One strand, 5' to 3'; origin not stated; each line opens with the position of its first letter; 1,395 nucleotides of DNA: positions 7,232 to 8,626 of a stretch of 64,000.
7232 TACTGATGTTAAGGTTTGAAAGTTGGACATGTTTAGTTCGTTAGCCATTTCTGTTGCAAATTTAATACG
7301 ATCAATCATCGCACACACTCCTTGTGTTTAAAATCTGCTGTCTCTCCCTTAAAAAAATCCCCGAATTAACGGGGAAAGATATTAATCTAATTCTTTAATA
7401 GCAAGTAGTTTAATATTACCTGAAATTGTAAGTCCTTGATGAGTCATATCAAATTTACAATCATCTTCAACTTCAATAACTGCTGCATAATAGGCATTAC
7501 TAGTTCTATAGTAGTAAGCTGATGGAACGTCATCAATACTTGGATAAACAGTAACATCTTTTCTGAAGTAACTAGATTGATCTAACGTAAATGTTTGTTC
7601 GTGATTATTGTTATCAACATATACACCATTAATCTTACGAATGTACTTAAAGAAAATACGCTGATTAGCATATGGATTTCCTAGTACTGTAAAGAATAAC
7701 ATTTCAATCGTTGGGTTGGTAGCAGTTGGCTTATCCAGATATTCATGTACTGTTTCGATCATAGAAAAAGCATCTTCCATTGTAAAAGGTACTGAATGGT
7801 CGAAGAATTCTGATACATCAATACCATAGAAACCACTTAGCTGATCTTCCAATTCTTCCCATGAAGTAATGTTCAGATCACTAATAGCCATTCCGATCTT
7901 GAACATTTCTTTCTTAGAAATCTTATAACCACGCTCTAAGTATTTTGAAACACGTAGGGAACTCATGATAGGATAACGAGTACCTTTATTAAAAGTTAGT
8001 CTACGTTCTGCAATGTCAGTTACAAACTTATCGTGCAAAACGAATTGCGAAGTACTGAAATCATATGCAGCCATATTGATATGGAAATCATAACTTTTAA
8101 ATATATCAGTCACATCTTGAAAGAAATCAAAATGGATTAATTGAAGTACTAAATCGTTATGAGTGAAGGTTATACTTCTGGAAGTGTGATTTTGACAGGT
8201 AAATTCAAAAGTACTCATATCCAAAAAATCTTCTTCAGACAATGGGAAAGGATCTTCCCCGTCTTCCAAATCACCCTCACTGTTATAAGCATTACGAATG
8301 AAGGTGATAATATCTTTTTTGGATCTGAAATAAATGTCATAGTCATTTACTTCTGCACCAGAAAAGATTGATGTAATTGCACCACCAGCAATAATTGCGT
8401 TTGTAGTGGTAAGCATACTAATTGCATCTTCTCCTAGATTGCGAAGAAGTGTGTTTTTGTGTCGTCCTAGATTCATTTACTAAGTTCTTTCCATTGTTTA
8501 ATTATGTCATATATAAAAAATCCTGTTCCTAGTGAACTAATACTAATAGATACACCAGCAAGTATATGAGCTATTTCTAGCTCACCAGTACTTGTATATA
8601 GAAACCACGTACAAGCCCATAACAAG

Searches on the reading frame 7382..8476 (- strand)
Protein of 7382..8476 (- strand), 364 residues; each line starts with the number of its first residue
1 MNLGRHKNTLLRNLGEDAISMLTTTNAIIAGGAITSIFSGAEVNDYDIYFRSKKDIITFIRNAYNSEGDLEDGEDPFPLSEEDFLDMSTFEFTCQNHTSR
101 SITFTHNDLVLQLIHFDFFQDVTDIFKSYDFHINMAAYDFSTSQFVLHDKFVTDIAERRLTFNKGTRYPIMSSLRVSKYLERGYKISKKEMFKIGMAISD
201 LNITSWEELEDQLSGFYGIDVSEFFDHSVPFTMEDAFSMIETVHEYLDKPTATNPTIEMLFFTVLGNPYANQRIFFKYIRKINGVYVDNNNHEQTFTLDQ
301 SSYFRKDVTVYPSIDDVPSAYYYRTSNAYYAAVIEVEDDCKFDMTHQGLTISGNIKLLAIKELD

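Call 8: search_protein_families(library=phrogs, proteins=[window:7382-8476:-])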
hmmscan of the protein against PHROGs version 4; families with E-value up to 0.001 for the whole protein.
window:7382-8476:- (364 aa): 7 families
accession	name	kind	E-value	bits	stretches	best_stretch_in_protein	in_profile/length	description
phrog_18122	-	unknown function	9.9e-145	483.5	1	1-362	1-361/365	-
phrog_16176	-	unknown function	6.9e-54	184.4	2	98-254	169-326/477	-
phrog_27100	-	unknown function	1.9e-46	159.8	2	99-246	81-230/386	-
phrog_4400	-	unknown function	6.5e-31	108.8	1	21-220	21-214/248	-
phrog_37109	-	unknown function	1.3e-23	84.6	1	135-244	1-110/269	-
phrog_1614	-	DNA, RNA and nucleotide metabolism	4.5e-08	34.1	1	23-147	33-156/268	nucleotidyltransferase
phrog_25514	-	unknown function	1.2e-06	29.5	1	12-70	18-75/184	-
